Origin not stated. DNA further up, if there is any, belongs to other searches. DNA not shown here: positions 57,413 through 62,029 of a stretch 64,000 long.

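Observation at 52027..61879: AT-rich three-gene cluster encoding a Cys-rich small protein and two giant (1655 aa and ~1430 aa) motif-less proteins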

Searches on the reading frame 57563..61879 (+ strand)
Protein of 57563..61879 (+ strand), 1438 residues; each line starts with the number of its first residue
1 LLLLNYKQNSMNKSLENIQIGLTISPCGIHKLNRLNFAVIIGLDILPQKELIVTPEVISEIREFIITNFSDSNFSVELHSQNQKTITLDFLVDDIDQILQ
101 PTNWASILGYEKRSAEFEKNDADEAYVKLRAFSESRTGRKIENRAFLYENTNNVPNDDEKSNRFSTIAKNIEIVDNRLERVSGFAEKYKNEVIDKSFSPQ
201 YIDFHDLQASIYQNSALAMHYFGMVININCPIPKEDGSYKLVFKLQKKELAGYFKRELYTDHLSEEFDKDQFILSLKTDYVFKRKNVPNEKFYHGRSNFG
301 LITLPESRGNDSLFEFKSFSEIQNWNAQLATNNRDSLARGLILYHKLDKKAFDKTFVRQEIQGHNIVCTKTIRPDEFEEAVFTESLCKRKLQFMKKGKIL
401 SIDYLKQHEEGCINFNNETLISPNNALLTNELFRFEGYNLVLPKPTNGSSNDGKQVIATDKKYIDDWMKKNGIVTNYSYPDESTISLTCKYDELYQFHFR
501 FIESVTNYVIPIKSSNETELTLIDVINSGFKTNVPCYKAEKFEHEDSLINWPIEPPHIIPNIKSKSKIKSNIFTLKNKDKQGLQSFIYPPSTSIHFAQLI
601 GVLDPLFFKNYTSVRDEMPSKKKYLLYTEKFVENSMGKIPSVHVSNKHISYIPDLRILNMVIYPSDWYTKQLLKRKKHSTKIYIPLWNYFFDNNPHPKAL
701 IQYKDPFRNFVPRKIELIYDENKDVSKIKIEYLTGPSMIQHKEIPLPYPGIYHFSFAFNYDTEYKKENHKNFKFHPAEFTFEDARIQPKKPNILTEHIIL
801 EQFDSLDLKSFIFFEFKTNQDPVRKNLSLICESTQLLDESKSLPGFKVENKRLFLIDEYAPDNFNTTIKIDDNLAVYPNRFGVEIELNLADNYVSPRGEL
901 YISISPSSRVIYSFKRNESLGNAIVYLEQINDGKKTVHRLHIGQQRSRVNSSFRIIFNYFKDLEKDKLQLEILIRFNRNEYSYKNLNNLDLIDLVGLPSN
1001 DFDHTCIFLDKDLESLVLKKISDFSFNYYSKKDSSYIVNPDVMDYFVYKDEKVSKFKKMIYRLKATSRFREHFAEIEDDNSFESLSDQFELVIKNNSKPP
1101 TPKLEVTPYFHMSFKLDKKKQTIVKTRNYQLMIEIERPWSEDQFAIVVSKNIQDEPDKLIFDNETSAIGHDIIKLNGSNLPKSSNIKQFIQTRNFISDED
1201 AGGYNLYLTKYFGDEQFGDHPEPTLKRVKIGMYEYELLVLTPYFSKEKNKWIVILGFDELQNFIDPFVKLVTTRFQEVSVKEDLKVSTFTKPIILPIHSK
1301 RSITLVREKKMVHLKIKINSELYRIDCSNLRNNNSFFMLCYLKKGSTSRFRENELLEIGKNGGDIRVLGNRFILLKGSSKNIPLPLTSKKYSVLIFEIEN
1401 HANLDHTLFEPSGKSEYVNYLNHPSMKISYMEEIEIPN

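Call 5: search_protein_families(library=pfam, proteins=[window:57563-61879:+], max_evalue=1)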
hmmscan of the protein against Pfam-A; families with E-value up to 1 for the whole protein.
window:57563-61879:+ (1438 aa): 1 family
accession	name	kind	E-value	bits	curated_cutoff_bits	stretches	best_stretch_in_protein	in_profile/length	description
PF09421.15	FRQ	-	0.19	10.2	26.6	1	720-769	815-863/983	Frequency clock protein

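Call 6: search_protein_families(library=padloc, proteins=[window:57563-61879:+], max_evalue=1)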
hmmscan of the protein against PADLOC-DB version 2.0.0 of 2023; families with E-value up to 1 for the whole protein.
window:57563-61879:+ (1438 aa): 0 families

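Call 7: search_protein_families(library=ncbifam, proteins=[window:57563-61879:+], max_evalue=1)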
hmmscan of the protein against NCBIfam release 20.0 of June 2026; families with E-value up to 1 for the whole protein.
window:57563-61879:+ (1438 aa): 0 families

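Call 16: find_homologous_proteins(query=window:57563-61879:+)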
Query window:57563-61879:+ (1438 aa): 1 proteins with E <= 0.001 among 7089 candidates.
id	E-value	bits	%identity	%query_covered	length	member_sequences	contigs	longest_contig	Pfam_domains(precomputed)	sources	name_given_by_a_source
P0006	0.0e+0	3235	100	99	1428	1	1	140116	-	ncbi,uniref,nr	ncbi:hypothetical protein [Marinifilum caeruleilacunae]|uniref:Uncharacterized protein n=1 Tax=Marin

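Call 18: search_solved_structures(query=window:57563-61879:+, max_evalue=1)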
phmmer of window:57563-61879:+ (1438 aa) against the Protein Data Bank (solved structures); distinct sequences matched with E-value up to 1: 1.
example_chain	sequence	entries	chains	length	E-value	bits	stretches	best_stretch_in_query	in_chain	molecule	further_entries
6tmh_g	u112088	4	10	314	0.68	10.7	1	1111-1192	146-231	ATP synthase subunit gamma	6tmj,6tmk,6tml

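Call 28: search_protein_families(library=pfam, alignment_id=A2, max_evalue=0.01)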
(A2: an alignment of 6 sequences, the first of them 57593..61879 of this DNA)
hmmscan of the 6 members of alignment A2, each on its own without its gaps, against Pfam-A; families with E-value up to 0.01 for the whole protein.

A. member 1, window:57593-61879:+ (1428 aa): 0 families

B. families by the number of members that match (of 6 scanned): 1 family
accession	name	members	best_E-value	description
PF00082.27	Peptidase_S8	1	1.6e-17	Subtilase family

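Call 29: search_solved_structures(query=A2, max_evalue=1)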
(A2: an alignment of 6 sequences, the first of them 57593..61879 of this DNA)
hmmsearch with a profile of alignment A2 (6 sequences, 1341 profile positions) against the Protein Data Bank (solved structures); distinct sequences matched with E-value up to 1: 0.

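Call 51: search_protein_representatives(protein=window:58400-61876:+)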
Query: 1159 residues. Proteins with E-value up to 0.001 (for the whole library): 24; up to 1e-10: 14; up to 1e-30: 6. The best 24 are listed.
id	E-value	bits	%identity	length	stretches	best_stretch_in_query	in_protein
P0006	0.0e+00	2630.0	100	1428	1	1-1159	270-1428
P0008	3.4e-56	207.3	31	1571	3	711-1157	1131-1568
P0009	3.6e-55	203.9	29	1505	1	10-1066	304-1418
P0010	1.1e-53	199.0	30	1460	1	11-1156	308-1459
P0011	7.8e-42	159.8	30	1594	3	702-1155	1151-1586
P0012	1.0e-34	136.2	28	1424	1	3-1065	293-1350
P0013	1.5e-25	105.9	26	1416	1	4-1061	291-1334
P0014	8.9e-23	96.6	27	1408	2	764-1067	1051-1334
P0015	2.2e-22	95.3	27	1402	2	766-1050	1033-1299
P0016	2.5e-20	88.5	28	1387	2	99-397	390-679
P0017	2.8e-19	85.0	26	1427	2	701-1156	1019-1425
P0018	5.3e-18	80.8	27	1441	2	765-1028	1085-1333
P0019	2.4e-14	68.7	28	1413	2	579-1086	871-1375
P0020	1.5e-13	66.1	28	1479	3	763-1154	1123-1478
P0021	3.9e-10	54.8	26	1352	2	94-395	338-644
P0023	1.4e-09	52.9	27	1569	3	745-1025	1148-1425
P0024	4.8e-08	47.9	26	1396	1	61-1126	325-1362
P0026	2.6e-05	38.8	26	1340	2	127-418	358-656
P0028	3.2e-05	38.5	26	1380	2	132-416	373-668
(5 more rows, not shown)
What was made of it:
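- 57593..61879 (+): Gene C, 1428 aa (alternative TTG start at 57563): the second giant of the conserved pair. It has no signal peptide, TM segment or catalytic motif. The N-terminal motif is L/I-P-x-G-I, here SPCGI. 24 representative clusters in 1.84 billion proteins (call 51).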

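Call 59: find_related_loci(query=A6, collection=genome_contigs, flank=10000)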
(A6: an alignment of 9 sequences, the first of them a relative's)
Query A6 (1424 aa) in genome_contigs; peptide patterns used: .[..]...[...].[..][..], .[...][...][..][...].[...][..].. (x = any residue, [..] = any of these).
42 stretches matched a pattern; 1 encode a relative of the query (tblastn E <= 1e-3); 1 distinct loci.
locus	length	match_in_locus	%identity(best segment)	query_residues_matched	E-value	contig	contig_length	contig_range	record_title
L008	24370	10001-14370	51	12-1424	4e-180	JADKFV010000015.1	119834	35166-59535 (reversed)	MAG: Bacteroidetes bacterium isolate Ribe_18-Q3-R11-54_BAT3C.3 tig00006809-10-1197150, whole genome shotgun sequence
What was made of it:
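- Tried and rejected: The C subfamily profile found one MAG among 185,579 species genomes (call 59).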

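Call 62: search_protein_families(library=pfam, proteins=[L008:757-1986:+, L008:1991-3205:+, L008:14566-16143:-, L008:19157-23569:+, L008:16626-17837:+], max_evalue=0.01)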
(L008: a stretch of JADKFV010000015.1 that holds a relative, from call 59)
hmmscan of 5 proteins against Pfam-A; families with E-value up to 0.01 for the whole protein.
L008:757-1986:+ (409 aa): 0 families

L008:1991-3205:+ (404 aa): 2 families
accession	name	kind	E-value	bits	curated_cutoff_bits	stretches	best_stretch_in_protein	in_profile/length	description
PF01935.23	DUF87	-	4.6e-28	99.3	23.2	1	132-292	5-146/220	Helicase HerA, central domain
PF10412.15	TrwB_AAD_bind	-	0.0037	16.7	20.5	1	151-212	16-65/387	Type IV secretion-system coupling protein DNA-binding domain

L008:14566-16143:- (525 aa): 3 families
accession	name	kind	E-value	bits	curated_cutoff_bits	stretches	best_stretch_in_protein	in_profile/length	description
PF24923.1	ATP-grasp_IQCH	-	8.7e-21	74.9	27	2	283-418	129-265/266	IQCH-like, ATP-grasp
PF18105.7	PGM1_C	-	2.6e-08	33.7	22.5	1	451-502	1-52/54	PGM1 C-terminal domain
PF02655.19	ATP-grasp_3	-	9.7e-07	29.4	23.2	1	288-400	57-159/160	ATP-grasp domain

L008:19157-23569:+ (1470 aa): 2 families
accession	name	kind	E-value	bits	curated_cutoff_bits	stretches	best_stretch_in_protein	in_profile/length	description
PF04357.19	TamB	-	4.1e-65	220.9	22.4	2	1022-1452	7-381/381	TamB, inner membrane protein subunit of TAM complex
PF05359.17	DUF748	-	6.5e-15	54.7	50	1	3-181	12-185/1037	Domain of Unknown Function (DUF748)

L008:16626-17837:+ (403 aa): 0 families

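Call 67: find_encoding_contigs(protein=P0006, flank=10000, max_places=2)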
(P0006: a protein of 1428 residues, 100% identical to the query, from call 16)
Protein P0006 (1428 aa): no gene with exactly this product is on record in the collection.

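Call 70: find_related_loci(query=A6, collection=metagenome_contigs, flank=10000)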
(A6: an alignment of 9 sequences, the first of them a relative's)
Query A6 (1424 aa) in metagenome_contigs; peptide patterns used: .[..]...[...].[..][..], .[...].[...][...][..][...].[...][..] (x = any residue, [..] = any of these).
147 stretches matched a pattern, but none encodes a relative of the query by tblastn (E <= 1e-3).
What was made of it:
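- Such a rare, patchy, plasmid-borne distribution is unusual for an envelope structure (calls 51, 59, 70).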

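Call 71: find_related_loci(query=A6, collection=viral_contigs, flank=10000)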
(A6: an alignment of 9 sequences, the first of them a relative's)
Query A6 (1424 aa) in viral_contigs; peptide patterns used: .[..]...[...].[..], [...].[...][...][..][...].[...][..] (x = any residue, [..] = any of these).
92 stretches matched a pattern, but none encodes a relative of the query by tblastn (E <= 1e-3).
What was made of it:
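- No hit in IMG/VR contigs with the C subfamily profile (call 71).
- Tried and rejected: It found nothing in JGI metagenome contigs or IMG/VR (calls 70, 71).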

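Call 74: search_protein_families(library=pfam, alignment_id=A5, max_evalue=0.01)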
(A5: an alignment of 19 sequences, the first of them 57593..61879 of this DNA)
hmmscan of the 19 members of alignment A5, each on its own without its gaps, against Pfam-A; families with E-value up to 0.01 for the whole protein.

A. member 1, window:57593-61879:+ (1428 aa): 0 families

B. families by the number of members that match (of 19 scanned): 0 families
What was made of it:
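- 57593..61879 (+): No Pfam hit in 19 members (call 74).
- On Tc (ABC) toxin complex: No RHS, YD, VRP1, TcA or SpvB Pfam match in B, C or 19 C relatives (calls 5, 28, 74).
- No toxin domain was found in any member (calls 28, 74).
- Tried and rejected: The only hit was one fused subtilase (calls 28, 74).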

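Call 75: search_protein_families(library=phrogs, proteins=[window:57593-61879:+], max_evalue=0.01)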
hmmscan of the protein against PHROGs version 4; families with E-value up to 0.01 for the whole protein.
window:57593-61879:+ (1428 aa): 0 families

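Call 76: search_solved_structures(query=A5, max_evalue=5)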
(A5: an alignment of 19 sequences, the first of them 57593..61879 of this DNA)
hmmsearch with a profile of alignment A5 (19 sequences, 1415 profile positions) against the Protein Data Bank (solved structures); distinct sequences matched with E-value up to 5: 0.

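Call 79: find_encoding_contigs(protein=P0010, flank=10000, max_places=2)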
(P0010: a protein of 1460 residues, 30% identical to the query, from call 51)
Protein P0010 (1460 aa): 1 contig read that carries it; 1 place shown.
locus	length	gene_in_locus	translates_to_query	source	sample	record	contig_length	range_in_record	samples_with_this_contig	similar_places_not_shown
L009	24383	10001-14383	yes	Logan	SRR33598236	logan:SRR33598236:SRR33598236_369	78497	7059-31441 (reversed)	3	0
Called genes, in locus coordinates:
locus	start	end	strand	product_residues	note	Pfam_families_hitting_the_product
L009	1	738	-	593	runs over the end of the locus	PF13175:AAA_15 (faint), PF13304:AAA_21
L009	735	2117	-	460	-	PF01420:Methylase_S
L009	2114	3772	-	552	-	PF12161:HsdM_N, PF02384:N6_Mtase, PF01170:UPF0020, PF07669:Eco57I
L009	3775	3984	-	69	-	PF07022:Phage_CI_repr (weak), PF01381:HTH_3, PF13443:HTH_26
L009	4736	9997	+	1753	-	-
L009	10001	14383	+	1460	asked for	-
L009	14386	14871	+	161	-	-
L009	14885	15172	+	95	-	-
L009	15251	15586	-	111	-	PF00436:SSB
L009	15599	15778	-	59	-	PF01381:HTH_3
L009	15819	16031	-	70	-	PF00436:SSB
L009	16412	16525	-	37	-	-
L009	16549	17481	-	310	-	PF12760:Zn_ribbon_IS1595, PF12762:DDE_Tnp_IS1595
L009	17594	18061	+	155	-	-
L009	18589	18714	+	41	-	-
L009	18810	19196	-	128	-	-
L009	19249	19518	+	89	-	-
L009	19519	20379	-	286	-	-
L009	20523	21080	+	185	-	-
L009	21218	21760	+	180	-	PF13302:Acetyltransf_3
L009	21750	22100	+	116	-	-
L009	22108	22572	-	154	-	PF00571:CBS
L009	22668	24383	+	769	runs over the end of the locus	PF04389:Peptidase_M28, PF01546:Peptidase_M20 (weak)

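Call 82: find_encoding_contigs(protein=P0008, flank=10000, max_places=2)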
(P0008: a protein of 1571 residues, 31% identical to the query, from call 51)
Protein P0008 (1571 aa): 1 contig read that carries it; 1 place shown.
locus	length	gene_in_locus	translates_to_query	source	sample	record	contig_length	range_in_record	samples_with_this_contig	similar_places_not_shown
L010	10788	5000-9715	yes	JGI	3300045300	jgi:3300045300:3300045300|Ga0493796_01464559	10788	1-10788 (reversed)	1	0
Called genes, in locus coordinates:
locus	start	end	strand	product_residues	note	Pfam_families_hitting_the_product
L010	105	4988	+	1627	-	-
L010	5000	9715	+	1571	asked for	-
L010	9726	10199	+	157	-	-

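Call 83: find_encoding_contigs(protein=P0011, flank=10000, max_places=2)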
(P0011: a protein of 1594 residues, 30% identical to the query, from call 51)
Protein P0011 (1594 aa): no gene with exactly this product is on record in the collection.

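Call 97: find_encoding_contigs(protein=P0012, flank=10000, max_places=2)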
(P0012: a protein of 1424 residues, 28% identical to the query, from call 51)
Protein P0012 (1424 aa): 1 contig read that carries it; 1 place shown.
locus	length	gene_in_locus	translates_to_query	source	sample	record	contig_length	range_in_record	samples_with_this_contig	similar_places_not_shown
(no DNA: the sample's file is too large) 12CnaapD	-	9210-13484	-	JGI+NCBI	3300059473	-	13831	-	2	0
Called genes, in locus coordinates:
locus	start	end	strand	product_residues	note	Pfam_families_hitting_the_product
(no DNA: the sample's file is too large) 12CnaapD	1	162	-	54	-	?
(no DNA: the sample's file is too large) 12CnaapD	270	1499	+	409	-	-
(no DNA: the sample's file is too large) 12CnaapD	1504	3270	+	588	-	PF01580:FtsK_SpoIIIE (faint), PF01935:DUF87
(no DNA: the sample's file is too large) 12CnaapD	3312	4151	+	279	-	PF24738:DUF7689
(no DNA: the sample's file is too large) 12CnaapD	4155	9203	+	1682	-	-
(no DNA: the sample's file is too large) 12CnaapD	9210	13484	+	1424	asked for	-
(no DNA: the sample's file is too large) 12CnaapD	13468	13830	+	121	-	?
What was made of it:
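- The related P0012 locus has the same arrangement, with a 409-aa gene and a DUF87/HerA gene upstream (call 97).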
